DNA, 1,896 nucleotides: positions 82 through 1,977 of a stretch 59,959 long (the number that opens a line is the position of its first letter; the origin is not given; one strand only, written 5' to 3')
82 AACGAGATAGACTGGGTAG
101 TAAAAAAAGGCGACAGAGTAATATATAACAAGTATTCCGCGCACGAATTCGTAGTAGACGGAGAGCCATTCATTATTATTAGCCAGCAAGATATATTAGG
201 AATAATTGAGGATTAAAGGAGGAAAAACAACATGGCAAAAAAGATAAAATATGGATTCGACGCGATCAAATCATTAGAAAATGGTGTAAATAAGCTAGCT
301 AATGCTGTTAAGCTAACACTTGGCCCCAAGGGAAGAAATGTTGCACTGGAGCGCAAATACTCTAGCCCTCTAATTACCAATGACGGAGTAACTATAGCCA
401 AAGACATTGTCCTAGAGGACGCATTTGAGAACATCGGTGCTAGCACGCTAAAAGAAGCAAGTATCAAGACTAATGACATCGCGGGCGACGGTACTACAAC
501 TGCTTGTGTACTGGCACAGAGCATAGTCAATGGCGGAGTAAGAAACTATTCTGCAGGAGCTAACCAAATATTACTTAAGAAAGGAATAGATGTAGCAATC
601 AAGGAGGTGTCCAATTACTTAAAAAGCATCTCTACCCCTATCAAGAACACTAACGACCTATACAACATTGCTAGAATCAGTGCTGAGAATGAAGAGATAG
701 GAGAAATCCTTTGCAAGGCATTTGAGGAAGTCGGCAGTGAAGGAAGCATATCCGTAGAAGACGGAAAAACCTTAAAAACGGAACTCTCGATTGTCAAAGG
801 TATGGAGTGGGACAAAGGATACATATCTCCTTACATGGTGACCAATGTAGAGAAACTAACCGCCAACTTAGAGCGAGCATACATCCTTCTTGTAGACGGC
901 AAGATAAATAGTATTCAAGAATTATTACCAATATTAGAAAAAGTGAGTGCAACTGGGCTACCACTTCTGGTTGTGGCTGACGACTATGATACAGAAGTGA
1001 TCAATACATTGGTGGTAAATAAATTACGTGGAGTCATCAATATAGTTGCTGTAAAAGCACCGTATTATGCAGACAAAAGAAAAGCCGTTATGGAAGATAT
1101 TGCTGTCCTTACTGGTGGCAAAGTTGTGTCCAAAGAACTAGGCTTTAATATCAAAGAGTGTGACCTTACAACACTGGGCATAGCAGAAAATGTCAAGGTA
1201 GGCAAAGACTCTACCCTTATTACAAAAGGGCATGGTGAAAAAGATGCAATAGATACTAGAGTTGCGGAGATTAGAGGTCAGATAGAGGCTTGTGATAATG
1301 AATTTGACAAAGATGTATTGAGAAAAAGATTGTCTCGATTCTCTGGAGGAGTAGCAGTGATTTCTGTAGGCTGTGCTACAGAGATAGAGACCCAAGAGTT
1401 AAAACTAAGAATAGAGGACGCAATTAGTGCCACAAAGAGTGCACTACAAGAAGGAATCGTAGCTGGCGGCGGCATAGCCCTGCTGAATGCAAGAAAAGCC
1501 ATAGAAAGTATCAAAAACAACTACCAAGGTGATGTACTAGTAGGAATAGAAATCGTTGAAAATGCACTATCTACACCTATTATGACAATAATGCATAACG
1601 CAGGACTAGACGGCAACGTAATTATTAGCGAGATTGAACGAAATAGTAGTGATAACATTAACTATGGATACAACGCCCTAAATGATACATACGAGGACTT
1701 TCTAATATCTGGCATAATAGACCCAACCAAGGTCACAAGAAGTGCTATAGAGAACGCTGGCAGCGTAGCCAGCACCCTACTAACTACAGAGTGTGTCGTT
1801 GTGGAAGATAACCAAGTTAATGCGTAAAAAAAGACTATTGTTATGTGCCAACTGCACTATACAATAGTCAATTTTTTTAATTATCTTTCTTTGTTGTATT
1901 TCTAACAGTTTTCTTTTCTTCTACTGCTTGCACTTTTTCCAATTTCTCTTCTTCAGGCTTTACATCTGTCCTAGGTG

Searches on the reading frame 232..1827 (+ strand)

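Call 47: search_protein_families(library=pfam, proteins=[window:232-1827:+], max_evalue=0.0001)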
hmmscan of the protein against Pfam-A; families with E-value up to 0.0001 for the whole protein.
window:232-1827:+ (531 aa): 1 family
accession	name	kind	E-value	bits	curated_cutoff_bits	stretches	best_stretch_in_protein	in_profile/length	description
PF00118.29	Cpn60_TCP1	-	5.7e-71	240.1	34.3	1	22-525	1-488/490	TCP-1/cpn60 chaperonin family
